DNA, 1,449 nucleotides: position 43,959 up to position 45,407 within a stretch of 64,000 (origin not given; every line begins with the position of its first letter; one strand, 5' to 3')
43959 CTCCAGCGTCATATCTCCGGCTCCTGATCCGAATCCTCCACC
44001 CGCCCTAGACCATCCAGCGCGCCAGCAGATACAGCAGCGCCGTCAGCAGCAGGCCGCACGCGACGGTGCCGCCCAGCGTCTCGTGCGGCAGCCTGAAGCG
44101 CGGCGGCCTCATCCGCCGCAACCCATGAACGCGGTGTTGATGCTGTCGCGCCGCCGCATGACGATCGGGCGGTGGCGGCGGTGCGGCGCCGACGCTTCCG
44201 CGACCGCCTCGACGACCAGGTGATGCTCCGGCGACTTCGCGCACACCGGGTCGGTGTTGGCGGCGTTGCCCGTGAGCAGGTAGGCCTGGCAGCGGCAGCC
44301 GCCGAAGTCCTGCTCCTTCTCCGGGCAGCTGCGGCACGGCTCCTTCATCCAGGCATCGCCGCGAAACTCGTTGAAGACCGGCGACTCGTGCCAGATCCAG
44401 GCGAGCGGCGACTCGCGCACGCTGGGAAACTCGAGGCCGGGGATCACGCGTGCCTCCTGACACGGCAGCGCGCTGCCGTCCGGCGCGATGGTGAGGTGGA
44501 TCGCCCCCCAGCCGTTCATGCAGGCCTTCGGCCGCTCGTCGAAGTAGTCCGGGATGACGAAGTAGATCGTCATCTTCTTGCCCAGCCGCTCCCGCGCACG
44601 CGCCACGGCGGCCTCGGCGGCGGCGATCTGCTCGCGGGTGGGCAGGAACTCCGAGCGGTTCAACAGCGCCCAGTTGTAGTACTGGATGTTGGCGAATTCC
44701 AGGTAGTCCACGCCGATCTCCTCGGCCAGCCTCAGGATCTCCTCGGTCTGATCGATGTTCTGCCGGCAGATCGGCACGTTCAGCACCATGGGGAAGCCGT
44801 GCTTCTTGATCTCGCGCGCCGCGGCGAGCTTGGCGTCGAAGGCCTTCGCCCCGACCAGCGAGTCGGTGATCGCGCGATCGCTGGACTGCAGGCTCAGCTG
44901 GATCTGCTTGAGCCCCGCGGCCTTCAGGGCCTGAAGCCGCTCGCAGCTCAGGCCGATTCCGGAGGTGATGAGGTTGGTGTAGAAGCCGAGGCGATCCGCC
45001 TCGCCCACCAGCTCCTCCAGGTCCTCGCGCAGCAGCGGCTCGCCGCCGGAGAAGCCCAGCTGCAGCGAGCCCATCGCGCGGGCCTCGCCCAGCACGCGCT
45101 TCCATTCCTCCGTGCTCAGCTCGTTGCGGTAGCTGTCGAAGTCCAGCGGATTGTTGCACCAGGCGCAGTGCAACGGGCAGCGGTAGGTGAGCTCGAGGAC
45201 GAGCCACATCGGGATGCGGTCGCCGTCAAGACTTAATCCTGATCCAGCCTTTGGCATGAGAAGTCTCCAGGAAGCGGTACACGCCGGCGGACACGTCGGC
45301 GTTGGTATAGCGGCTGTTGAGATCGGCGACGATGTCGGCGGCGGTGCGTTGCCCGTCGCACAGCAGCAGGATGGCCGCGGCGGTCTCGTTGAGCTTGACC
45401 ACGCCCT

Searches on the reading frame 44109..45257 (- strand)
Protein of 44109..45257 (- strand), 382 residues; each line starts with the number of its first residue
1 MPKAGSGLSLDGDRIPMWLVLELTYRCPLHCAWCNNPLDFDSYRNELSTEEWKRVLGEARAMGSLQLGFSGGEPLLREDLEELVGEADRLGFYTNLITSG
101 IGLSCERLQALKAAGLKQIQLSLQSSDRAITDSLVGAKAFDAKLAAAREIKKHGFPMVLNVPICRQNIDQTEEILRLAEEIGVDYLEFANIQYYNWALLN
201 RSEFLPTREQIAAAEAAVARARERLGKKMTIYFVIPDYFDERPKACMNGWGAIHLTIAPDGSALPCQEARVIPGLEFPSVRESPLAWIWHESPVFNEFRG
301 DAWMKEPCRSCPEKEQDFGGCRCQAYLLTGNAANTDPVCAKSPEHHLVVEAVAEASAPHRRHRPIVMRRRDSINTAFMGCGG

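Call 32: search_protein_families(library=pfam, proteins=[window:44109-45257:-], max_evalue=0.00001)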
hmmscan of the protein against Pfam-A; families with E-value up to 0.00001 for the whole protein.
window:44109-45257:- (382 aa): 2 families
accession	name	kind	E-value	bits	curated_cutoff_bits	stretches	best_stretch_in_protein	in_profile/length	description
PF04055.27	Radical_SAM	-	3.8e-24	86.2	29.5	1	22-178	2-166/166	Radical SAM superfamily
PF13186.11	SPASM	-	3e-08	34.2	21.5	1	250-312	3-67/67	Iron-sulfur cluster-binding domain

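Call 59: search_protein_families(library=ncbifam, proteins=[window:44109-45257:-], max_evalue=0.00001)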
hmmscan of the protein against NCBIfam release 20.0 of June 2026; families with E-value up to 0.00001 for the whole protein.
window:44109-45257:- (382 aa): 45 families (the best 25 are shown)
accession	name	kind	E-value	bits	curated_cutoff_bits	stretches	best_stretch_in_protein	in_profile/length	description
TIGR02109.1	PQQ_syn_pqqE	equivalog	1.1e-152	508.1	381.35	1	15-358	5-349/358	pyrroloquinoline quinone biosynthesis protein PqqE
TIGR04545.1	rSAM_ahbD_hemeb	equivalog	1.2e-36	126.8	500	2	21-183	4-167/339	heme b synthase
TIGR04053.2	TIGR04053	equivalog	2.5e-33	115.8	395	2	13-186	4-181/366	TIGR04053 family radical SAM/SPASM domain-containing protein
TIGR04055.1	rSAM_NirJ2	equivalog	2e-29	103.2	500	2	23-183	6-166/326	putative heme d1 biosynthesis radical SAM protein NirJ2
TIGR03962.1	mycofact_rSAM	equivalog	8.4e-29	100.8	265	1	14-344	9-336/339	mycofactocin radical SAM maturase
TIGR04347.1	pseudo_SAM_Halo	equivalog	1.1e-28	100.6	525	1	19-193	40-214/390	TIGR04347 family pseudo-SAM/SPASM protein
TIGR04303.1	GeoRSP_rSAM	equivalog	8.6e-27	94.5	400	1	23-339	11-324/325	GeoRSP system radical SAM/SPASM protein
NF050035.1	rSAM_WgK_link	exception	1.7e-26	93.1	650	2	16-187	8-180/367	radical SAM/SPASM peptide maturase WgkB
TIGR04051.1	rSAM_NirJ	equivalog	2e-26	92.8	515.45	1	20-221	5-206/354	heme d1 biosynthesis radical SAM protein NirJ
TIGR02668.1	moaA_archaeal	equivalog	1.5e-23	83.2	325.25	1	20-211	13-206/303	GTP 3',8-cyclase MoaA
TIGR04251.1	SCM_rSAM_ScmF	equivalog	8.8e-22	78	400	1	22-348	9-348/353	SynChlorMet cassette radical SAM/SPASM protein ScmF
TIGR04250.1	SCM_rSAM_ScmE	equivalog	1.6e-21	76.6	400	1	20-182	6-170/358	SynChlorMet cassette radical SAM/SPASM protein ScmE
TIGR04546.1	rSAM_ahbC_deAc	equivalog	1.7e-21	76.5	650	1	14-194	37-216/390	12,18-didecarboxysiroheme deacetylase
TIGR02666.1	moaA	equivalog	4.8e-21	75.1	284.05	1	21-219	14-221/336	GTP 3',8-cyclase MoaA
TIGR04054.1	rSAM_NirJ1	equivalog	3.4e-20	72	650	1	20-194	39-213/387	putative heme d1 biosynthesis radical SAM protein NirJ1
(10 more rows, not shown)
